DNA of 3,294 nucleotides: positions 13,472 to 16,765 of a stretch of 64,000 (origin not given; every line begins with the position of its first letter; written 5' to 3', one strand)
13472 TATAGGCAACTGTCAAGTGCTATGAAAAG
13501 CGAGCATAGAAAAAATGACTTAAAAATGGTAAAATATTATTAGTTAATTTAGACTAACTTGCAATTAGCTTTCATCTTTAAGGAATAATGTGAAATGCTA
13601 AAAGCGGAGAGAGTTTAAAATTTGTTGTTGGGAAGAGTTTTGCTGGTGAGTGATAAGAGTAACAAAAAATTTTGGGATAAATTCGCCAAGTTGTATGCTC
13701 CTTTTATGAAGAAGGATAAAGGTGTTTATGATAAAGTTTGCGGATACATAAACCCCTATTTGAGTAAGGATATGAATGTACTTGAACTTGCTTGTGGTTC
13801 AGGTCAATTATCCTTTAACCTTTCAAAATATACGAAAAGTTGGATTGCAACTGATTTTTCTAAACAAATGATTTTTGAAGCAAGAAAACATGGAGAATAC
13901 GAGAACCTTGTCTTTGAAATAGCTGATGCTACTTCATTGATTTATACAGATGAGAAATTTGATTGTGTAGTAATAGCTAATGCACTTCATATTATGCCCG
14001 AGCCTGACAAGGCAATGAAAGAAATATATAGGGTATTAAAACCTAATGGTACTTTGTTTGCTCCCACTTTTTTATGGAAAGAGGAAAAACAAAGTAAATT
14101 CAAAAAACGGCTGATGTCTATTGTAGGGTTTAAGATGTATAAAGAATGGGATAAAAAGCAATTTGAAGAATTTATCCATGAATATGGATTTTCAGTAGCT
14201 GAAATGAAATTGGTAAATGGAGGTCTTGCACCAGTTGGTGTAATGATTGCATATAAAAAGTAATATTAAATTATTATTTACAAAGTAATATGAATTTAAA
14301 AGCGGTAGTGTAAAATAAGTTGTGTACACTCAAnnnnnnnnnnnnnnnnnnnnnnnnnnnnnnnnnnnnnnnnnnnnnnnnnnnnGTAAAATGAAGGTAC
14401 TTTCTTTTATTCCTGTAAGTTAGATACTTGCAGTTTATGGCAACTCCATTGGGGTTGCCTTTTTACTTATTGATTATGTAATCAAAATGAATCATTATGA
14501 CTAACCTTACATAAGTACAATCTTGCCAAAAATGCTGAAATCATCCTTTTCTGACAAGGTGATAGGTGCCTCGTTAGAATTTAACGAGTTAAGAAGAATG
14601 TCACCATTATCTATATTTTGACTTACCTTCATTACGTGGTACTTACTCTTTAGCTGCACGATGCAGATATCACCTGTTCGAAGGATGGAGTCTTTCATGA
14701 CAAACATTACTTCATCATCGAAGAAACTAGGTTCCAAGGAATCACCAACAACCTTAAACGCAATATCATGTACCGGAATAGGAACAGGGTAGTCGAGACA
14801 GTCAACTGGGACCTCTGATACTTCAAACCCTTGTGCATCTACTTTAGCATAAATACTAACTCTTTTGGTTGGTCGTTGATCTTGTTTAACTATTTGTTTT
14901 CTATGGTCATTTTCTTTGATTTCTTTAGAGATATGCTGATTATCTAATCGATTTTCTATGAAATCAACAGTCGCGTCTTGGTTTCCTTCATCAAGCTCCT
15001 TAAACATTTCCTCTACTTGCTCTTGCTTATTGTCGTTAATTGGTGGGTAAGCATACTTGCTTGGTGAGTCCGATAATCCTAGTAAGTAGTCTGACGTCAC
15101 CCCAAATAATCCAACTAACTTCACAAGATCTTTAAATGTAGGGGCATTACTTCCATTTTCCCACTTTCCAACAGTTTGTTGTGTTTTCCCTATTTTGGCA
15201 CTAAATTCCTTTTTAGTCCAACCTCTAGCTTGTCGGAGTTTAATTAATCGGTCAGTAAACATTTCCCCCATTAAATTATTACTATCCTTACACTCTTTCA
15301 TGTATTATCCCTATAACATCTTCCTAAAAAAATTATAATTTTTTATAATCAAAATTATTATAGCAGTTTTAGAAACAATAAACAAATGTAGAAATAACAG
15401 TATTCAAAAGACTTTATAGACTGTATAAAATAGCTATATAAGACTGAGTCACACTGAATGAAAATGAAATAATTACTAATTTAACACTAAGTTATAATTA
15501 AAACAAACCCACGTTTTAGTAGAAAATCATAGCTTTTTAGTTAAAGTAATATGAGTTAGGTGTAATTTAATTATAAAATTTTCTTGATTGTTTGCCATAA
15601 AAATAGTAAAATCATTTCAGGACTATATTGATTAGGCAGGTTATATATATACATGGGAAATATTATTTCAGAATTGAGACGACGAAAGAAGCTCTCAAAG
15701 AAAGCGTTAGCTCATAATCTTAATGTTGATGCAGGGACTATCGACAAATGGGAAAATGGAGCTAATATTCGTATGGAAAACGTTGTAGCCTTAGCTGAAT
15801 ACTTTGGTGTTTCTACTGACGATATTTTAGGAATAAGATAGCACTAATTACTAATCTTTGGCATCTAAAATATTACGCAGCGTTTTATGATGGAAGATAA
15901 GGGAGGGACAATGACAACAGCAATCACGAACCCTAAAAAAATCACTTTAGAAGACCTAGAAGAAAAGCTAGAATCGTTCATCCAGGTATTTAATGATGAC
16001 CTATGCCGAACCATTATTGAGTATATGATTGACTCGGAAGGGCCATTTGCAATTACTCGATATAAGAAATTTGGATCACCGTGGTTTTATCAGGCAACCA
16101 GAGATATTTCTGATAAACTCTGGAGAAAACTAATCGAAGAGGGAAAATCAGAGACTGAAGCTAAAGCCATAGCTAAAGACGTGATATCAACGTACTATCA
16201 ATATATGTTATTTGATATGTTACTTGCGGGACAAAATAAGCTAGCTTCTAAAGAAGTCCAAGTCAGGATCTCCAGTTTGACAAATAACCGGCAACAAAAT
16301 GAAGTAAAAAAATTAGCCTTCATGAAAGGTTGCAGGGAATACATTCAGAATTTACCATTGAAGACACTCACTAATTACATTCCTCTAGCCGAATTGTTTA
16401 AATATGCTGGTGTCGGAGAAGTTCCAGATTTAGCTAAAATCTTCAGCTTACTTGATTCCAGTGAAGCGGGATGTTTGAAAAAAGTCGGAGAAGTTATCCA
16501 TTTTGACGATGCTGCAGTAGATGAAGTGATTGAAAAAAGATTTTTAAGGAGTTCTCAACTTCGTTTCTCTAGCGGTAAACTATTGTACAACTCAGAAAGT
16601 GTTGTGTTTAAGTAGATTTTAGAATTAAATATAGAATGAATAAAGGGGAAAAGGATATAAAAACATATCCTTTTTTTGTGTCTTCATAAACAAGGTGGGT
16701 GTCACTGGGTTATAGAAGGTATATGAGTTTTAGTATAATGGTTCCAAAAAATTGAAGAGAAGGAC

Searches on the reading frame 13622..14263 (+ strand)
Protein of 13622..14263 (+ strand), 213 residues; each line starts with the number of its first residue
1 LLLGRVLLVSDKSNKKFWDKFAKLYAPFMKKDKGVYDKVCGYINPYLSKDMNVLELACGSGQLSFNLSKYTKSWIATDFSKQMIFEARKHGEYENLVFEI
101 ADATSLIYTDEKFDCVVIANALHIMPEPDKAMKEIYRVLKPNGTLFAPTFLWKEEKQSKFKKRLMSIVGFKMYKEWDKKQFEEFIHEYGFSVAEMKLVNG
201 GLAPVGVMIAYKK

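Call 7: search_protein_families(library=ncbifam, proteins=[window:13622-14263:+], max_evalue=0.1)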
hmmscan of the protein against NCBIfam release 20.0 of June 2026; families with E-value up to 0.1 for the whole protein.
window:13622-14263:+ (213 aa): 54 families (the best 25 are shown)
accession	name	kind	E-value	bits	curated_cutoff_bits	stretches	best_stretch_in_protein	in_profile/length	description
TIGR01934.1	MenG_MenH_UbiE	subfamily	2.6e-20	72.7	158.35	1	49-154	39-148/223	ubiquinone/menaquinone biosynthesis methyltransferase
NF001244.0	PRK00216.1-5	equivalog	2.4e-18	66.3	216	1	49-150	48-156/236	bifunctional demethylmenaquinone methyltransferase/2-methoxy-6-polyprenyl-1,4-benzoquinol methylase UbiE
TIGR02072.1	BioC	equivalog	5e-16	59.2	184.95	1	48-152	33-137/244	malonyl-ACP O-methyltransferase BioC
NF001242.0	PRK00216.1-3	equivalog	7.1e-15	55.1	351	1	41-147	62-175/258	bifunctional demethylmenaquinone methyltransferase/2-methoxy-6-polyprenyl-1,4-benzoquinol methylase UbiE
NF001241.0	PRK00216.1-2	equivalog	3.3e-14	53.1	327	1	50-150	52-150/231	demethylmenaquinone methyltransferase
NF041536.1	ArsM_DUF2284_UU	exception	4e-14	51.8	575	1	35-195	58-227/459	arsenite methyltransferase/DUF2284 domain selenoprotein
NF045667.1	MTase_DVU1556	equivalog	5.3e-14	52.2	155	1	48-193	21-163/213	DVU_1556 family methyltransferase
NF041537.1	ArsM_AhpD_UU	exception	3.6e-13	49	510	1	34-195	57-227/345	arsenite methyltransferase/AhpD domain selenoprotein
NF001240.0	PRK00216.1-1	equivalog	1.8e-12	46.8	378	1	49-150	63-171/251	bifunctional demethylmenaquinone methyltransferase/2-methoxy-6-polyprenyl-1,4-benzoquinol methylase UbiE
TIGR04345.1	ovoA_Cterm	equivalog_domain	2.4e-12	46.9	170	2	93-159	115-182/242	putative 4-mercaptohistidine N1-methyltransferase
NF047649.1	MTase_UXPK_star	exception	2.7e-12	46.3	460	1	34-146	58-180/283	methyltransferase/UXPK-star double selenoprotein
TIGR01983.1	UbiG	equivalog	1.3e-11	44.2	102.95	1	48-150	48-154/228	bifunctional 2-polyprenyl-6-hydroxyphenol methylase/3-demethylubiquinol 3-O-methyltransferase UbiG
NF043040.1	corrin_prot_MT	hypoth_equivalog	2.3e-11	43.5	180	1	46-162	37-162/216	corrinoid protein-associated methyltransferase CpaM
NF040539.1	AST_met_ArsM_2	exception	2.4e-11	44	240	1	48-150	55-166/262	putative arsinothricin biosynthesis methyltransferase ArsM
NF045823.1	PthPhpthDimycoMt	equivalog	4.4e-11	42.4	300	1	52-149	69-168/256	phthiotriol/phenolphthiotriol dimycocerosates methyltransferase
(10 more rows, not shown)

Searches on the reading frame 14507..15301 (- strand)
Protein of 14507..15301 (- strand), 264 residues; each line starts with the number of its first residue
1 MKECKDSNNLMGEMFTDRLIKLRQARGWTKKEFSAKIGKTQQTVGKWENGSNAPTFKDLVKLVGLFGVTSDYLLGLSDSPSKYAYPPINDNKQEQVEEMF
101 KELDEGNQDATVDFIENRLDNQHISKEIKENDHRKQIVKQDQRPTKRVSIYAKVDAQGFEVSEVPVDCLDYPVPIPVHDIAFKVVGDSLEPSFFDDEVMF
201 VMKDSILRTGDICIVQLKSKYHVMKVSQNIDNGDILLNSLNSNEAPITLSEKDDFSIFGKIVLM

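Call 4: search_protein_families(library=pfam, proteins=[window:14507-15301:-], max_evalue=0.1)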
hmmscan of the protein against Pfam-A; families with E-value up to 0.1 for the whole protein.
window:14507-15301:- (264 aa): 6 families
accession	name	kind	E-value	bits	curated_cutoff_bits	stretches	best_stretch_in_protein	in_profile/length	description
PF01381.28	HTH_3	-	7.9e-16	58.3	23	1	20-73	2-55/55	Helix-turn-helix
PF00717.28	Peptidase_S24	-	4.6e-15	55.8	23.3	1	174-262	30-116/116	Peptidase S24-like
PF13560.12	HTH_31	-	6.2e-07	30.1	27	1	18-69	5-57/64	Helix-turn-helix domain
PF12844.13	HTH_19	-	2.2e-06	27.9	30.2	1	18-74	3-59/64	Helix-turn-helix domain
PF13443.12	HTH_26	-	0.00088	19.9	22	1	18-69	1-53/63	Cro/C1-type HTH DNA-binding domain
PF12954.12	DUF3843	-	0.0084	15.7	25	1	23-162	225-335/410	Protein of unknown function (DUF3843)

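Call 5: search_protein_families(library=phrogs, proteins=[window:14507-15301:-], max_evalue=0.1)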
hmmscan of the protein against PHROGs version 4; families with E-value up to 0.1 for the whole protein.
window:14507-15301:- (264 aa): 24 families
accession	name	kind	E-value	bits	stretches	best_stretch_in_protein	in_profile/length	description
phrog_4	-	transcription regulation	2.8e-27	96.7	1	6-262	132-333/400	transcriptional repressor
phrog_8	-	transcription regulation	2.8e-19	70.8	1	5-102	67-150/346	transcriptional regulator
phrog_3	-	transcription regulation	3e-13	51.4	1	8-142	82-205/430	transcriptional repressor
phrog_2967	-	transcription regulation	1.8e-12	48.3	1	9-137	5-125/225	transcriptional regulator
phrog_2439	-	transcription regulation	1.1e-11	45.2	1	16-80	9-72/367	transcriptional regulator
phrog_2328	-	transcription regulation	6.6e-08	33.4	1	12-78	13-79/128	transcriptional repressor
phrog_6201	-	transcription regulation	1.4e-07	32.4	1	183-262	32-112/121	CI-like repressor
phrog_4836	-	transcription regulation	1.1e-06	29.3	1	3-81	64-142/194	CII-like regulator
phrog_1373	-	transcription regulation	1.5e-06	29.3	1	13-75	66-124/166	transcriptional regulator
phrog_8558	-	unknown function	2.6e-06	28.7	1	175-262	16-105/114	-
phrog_811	-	DNA, RNA and nucleotide metabolism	2.1e-05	25.1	1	182-262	51-129/140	UmuD-like protein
phrog_1994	-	DNA, RNA and nucleotide metabolism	4.5e-05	24.4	1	17-78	2-63/170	DNA binding protein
phrog_2104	-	unknown function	7.9e-05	23.8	1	17-58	42-83/103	-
phrog_3037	-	transcription regulation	0.00015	22.6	1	19-117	31-125/189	transcriptional repressor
phrog_9908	-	DNA, RNA and nucleotide metabolism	0.0003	21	1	18-71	17-70/282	DNA binding protein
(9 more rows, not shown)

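Call 6: search_protein_families(library=padloc, proteins=[window:14507-15301:-], max_evalue=0.1)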
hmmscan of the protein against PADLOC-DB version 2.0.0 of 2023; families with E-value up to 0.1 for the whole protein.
window:14507-15301:- (264 aa): 20 families
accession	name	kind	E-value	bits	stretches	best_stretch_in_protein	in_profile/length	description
PDLC03951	RmrA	-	2.3e-10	38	1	16-75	10-69/400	-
PDLC03954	RmrA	-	3.9e-10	37.2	1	13-77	9-73/380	-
PDLC03947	RmrA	-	2.2e-08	31.3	1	12-73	9-70/383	-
PDLC03945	RmrA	-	2.4e-08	31.5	1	17-77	5-65/394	-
PDLC03956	RmrA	-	3.9e-07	27.5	1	15-76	9-71/399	-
PDLC04757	PDC-M64B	-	6.9e-07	27.3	1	16-68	31-83/128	-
PDLC02926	HTH_VI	-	1.3e-06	26.6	1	14-100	1-84/92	-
PDLC04759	PDC-M64B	-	2.8e-06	25.4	1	15-67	27-79/135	-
PDLC03949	RmrA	-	3.8e-06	24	1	17-74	5-62/363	-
PDLC03944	RmrA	-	4.2e-06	24.1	1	15-75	7-67/384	-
PDLC04142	capH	-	4.6e-06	25.6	1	11-105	3-82/103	capH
PDLC03948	RmrA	-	2.9e-05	21.1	1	15-74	9-68/397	-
PDLC04758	PDC-M64B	-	4.9e-05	21.8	1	16-103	32-115/123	-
PDLC03952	RmrA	-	0.00028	17.8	1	13-63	21-71/395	-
PDLC04760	PDC-M64C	-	0.00075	17.8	1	16-62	28-74/93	-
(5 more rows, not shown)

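Call 7: search_protein_families(library=ncbifam, proteins=[window:14507-15301:-], max_evalue=0.1)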
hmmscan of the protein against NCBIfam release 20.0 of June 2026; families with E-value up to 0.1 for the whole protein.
window:14507-15301:- (264 aa): 12 families
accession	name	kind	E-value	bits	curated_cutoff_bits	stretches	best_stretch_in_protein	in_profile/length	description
NF041951.1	phage_RstR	subfamily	9.9e-12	45.1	80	1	14-110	2-91/108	RstR family transcriptional repressor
NF052239.1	antitox_spr1629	equivalog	3.4e-08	33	335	1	17-123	5-116/377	spr1629 family repressor/antitoxin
NF007257.0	PRK09706.1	subfamily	3.2e-07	30.2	101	1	13-123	4-119/135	transcriptional repressor DicA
TIGR03070.1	couple_hipB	subfamily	6.2e-06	26.1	71.65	1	19-68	7-56/58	type II toxin-antitoxin system Y4mF family antitoxin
TIGR03830.1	CxxCG_CxxCG_HTH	subfamily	5.8e-05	22.9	61.8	1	11-55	62-106/127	type II TA system antitoxin MqsA family protein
NF007271.0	PRK09726.1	equivalog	6.5e-05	22.9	79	1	19-66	17-64/88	type II toxin-antitoxin system antitoxin HipB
NF007621.2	PRK10276.1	subfamily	0.00013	21.9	110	1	181-261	31-110/115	translesion error-prone DNA polymerase V autoproteolytic subunit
NF047948.1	male_kill_WMK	equivalog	0.00088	18.8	300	1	15-130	163-270/300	WO male-killing family protein Wmk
TIGR00270.2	TIGR00270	equivalog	0.0016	18.3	110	1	13-62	74-123/159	multiprotein bridging factor aMBF1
NF047542.1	telomere_Tap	equivalog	0.0024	16.6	600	1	21-147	24-144/695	telomere-associated protein Tap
NF058600.1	TransRegSco1979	equivalog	0.02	13.9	350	1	15-70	9-64/280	Sco1979 family transcriptional regulator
NF007408.0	PRK09943.1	equivalog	0.088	12.4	211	0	16-71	9-64/185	HTH-type transcriptional regulator PuuR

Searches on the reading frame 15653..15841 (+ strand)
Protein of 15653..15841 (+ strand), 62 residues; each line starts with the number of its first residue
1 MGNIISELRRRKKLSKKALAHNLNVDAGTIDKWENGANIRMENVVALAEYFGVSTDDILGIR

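Call 4: search_protein_families(library=pfam, proteins=[window:15653-15841:+], max_evalue=0.1)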
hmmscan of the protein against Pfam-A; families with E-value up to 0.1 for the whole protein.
window:15653-15841:+ (62 aa): 13 families
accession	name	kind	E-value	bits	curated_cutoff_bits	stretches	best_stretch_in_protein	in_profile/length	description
PF01381.28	HTH_3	-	5.5e-13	49.2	23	1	5-58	1-55/55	Helix-turn-helix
PF12844.13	HTH_19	-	1.4e-08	35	30.2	1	2-59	1-59/64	Helix-turn-helix domain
PF13443.12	HTH_26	-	2.2e-08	34.7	22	1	5-60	2-59/63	Cro/C1-type HTH DNA-binding domain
PF13560.12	HTH_31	-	9.5e-08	32.7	27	1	7-57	8-60/64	Helix-turn-helix domain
PF13542.12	HTH_Tnp_ISL3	-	0.0071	16.2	27.4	0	40-56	26-41/51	Helix-turn-helix domain of transposase family ISL3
PF15943.11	YdaS_toxin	-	0.014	15.6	30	1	15-46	10-42/65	Bacterial toxin YdaS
PF07022.19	Phage_CI_repr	-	0.029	15.1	22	1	13-59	11-58/65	Bacteriophage CI repressor helix-turn-helix domain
PF08279.18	HTH_11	-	0.035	14.4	25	0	4-31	5-33/55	HTH domain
PF13744.12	HTH_37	-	0.035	14.3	27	1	4-37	22-55/80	Helix-turn-helix domain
PF15944.10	DUF4752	-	0.039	14.4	27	1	5-42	32-69/84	Domain of unknown function (DUF4752)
PF08220.18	HTH_DeoR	-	0.043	14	21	0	3-30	4-31/57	DeoR-like helix-turn-helix domain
PF13936.12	HTH_38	-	0.061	13.5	27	0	4-31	12-38/44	Helix-turn-helix domain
PF16760.10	CBM53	-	0.09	13.5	27.6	1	17-44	7-33/57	Starch/carbohydrate-binding module (family 53)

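Call 5: search_protein_families(library=phrogs, proteins=[window:15653-15841:+], max_evalue=0.1)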
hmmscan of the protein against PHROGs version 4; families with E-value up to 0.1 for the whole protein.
window:15653-15841:+ (62 aa): 33 families (the best 25 are shown)
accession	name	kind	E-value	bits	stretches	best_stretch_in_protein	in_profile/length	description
phrog_8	-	transcription regulation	5.7e-15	56.6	1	2-60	78-137/346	transcriptional regulator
phrog_4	-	transcription regulation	2.4e-11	44.3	1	2-59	138-192/400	transcriptional repressor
phrog_3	-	transcription regulation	2.2e-08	35.3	1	1-60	89-147/430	transcriptional repressor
phrog_5823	-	transcription regulation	6.9e-08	33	1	2-60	8-68/404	transcriptional regulator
phrog_2439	-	transcription regulation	8.1e-07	29.2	1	2-56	9-64/367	transcriptional regulator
phrog_2104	-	unknown function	1.3e-06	29.5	1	5-37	44-76/103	-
phrog_2967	-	transcription regulation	1.4e-06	29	1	3-60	13-71/225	transcriptional regulator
phrog_1994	-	DNA, RNA and nucleotide metabolism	1.9e-06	28.9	1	4-60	3-60/170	DNA binding protein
phrog_2328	-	transcription regulation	4e-05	24.4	1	8-57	23-73/128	transcriptional repressor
phrog_4836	-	transcription regulation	4.9e-05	24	1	2-53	77-129/194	CII-like regulator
phrog_638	-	transcription regulation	0.00011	23.1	1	14-59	18-64/145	transcriptional regulator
phrog_1124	-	transcription regulation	0.00011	22.8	1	5-51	13-59/177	transcriptional regulator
phrog_18248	-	transcription regulation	0.00018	21.7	1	5-59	7-60/264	transcriptional regulator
phrog_4779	-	transcription regulation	0.00031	22.2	1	3-49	5-54/98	transcriptional regulator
phrog_4583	-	transcription regulation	0.00031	21.7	1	3-59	13-70/81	transcriptional repressor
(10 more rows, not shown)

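Call 6: search_protein_families(library=padloc, proteins=[window:15653-15841:+], max_evalue=0.1)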
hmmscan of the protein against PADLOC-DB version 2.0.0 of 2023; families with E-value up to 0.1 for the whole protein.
window:15653-15841:+ (62 aa): 16 families
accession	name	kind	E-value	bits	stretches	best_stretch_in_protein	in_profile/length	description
PDLC03951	RmrA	-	3.6e-06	24.2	1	5-56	13-65/400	-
PDLC03949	RmrA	-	2.1e-05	21.6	1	9-53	11-56/363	-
PDLC03665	Control_protein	-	3.7e-05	21.9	1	2-59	10-69/77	control protein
PDLC02926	HTH_VI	-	6.5e-05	21.1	1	2-54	3-56/92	-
PDLC03945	RmrA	-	6.6e-05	20.2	1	2-55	4-58/394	-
PDLC03948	RmrA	-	0.00033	17.7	1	6-50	14-59/397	-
PDLC03956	RmrA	-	0.00042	17.5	1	9-55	17-65/399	-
PDLC03946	RmrA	-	0.00048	17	1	8-48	10-51/357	-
PDLC04760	PDC-M64C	-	0.0019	16.6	1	5-52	31-79/93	-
PDLC03954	RmrA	-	0.0032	14.5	1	6-54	16-65/380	-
PDLC04775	PDC-M69A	-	0.0038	15.7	1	2-59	9-67/113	-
PDLC03536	REase_II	-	0.0056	14.4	1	5-59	15-70/237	Type II restriction enzyme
PDLC03260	MTase_II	-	0.013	12.4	1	4-41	110-147/349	Type II methyltransferase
PDLC03952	RmrA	-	0.016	12.1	1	5-48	27-71/395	-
PDLC03666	Control_protein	-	0.026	13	1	2-47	8-54/77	control protein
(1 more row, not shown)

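Call 7: search_protein_families(library=ncbifam, proteins=[window:15653-15841:+], max_evalue=0.1)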
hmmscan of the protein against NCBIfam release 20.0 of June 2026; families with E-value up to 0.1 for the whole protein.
window:15653-15841:+ (62 aa): 15 families
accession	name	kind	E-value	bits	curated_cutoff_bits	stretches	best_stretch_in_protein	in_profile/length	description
NF041951.1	phage_RstR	subfamily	2.5e-08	34.2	80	1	3-60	5-63/108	RstR family transcriptional repressor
TIGR03070.1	couple_hipB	subfamily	9.9e-06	25.4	71.65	1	1-53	3-56/58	type II toxin-antitoxin system Y4mF family antitoxin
NF003162.0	PRK04140.1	equivalog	1.1e-05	24.6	263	1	2-54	128-181/317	transcriptional regulator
TIGR03830.1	CxxCG_CxxCG_HTH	subfamily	3.1e-05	23.8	61.8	1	4-47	69-112/127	type II TA system antitoxin MqsA family protein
NF052239.1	antitox_spr1629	equivalog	5.1e-05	22.5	335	1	1-55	3-58/377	spr1629 family repressor/antitoxin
NF007257.0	PRK09706.1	subfamily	0.0012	18.6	101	1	2-55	7-61/135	transcriptional repressor DicA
NF047948.1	male_kill_WMK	equivalog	0.0013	18.3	300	1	2-59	164-222/300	WO male-killing family protein Wmk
NF040522.1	VC1465_fam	subfamily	0.003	17.6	70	1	6-38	2-34/111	VC1465 family Xer recombination activation factor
NF058600.1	TransRegSco1979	equivalog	0.0068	15.5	350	1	2-56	10-65/280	Sco1979 family transcriptional regulator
NF047542.1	telomere_Tap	equivalog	0.0074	15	600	1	8-38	25-55/695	telomere-associated protein Tap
TIGR00270.2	TIGR00270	equivalog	0.0087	15.9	110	1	3-37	78-112/159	multiprotein bridging factor aMBF1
NF041575.1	antitoxPezA_Strep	equivalog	0.0095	15.9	290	1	2-60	3-62/158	type II toxin-antitoxin system antitoxin PezA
NF038139.1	Reg_Aceta_RamB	equivalog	0.018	13.7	700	1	2-55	4-58/465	acetate metabolism transcriptional regulator RamB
NF006015.0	PRK08154.1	subfamily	0.044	12.9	204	1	1-60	31-91/314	anaerobic benzoate catabolism transcriptional regulator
NF038310.1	lysogeny_AimR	equivalog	0.096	11.7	70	1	8-51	4-48/365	AimR family lysis-lysogeny pheromone receptor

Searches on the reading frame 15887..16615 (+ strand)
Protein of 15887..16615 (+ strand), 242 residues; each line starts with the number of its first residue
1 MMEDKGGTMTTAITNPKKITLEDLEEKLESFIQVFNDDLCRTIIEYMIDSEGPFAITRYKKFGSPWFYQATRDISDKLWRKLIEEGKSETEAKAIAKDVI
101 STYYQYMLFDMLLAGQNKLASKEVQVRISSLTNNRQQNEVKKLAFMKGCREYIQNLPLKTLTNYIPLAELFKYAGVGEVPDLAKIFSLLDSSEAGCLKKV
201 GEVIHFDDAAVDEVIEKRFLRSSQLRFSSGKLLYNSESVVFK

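Call 4: search_protein_families(library=pfam, proteins=[window:15887-16615:+], max_evalue=0.1)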
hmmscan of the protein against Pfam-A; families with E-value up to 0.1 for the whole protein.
window:15887-16615:+ (242 aa): 2 families
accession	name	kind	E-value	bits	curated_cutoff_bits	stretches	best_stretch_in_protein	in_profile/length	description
PF14278.11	TetR_C_8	-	0.058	13.9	26.1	0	44-112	11-78/103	Transcriptional regulator C-terminal region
PF01068.26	DNA_ligase_A_M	-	0.069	13.3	26.2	0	91-138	102-149/204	ATP dependent DNA ligase domain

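Call 5: search_protein_families(library=phrogs, proteins=[window:15887-16615:+], max_evalue=0.1)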
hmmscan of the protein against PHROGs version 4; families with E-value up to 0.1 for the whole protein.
window:15887-16615:+ (242 aa): 1 family
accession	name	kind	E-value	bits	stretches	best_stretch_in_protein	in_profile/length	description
phrog_2423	-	unknown function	0.036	15.1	1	80-99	17-36/52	-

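Call 6: search_protein_families(library=padloc, proteins=[window:15887-16615:+], max_evalue=0.1)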
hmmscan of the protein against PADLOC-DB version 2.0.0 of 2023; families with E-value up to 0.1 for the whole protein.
window:15887-16615:+ (242 aa): 0 families

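Call 7: search_protein_families(library=ncbifam, proteins=[window:15887-16615:+], max_evalue=0.1)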
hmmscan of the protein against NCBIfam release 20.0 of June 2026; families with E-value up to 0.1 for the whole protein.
window:15887-16615:+ (242 aa): 0 families
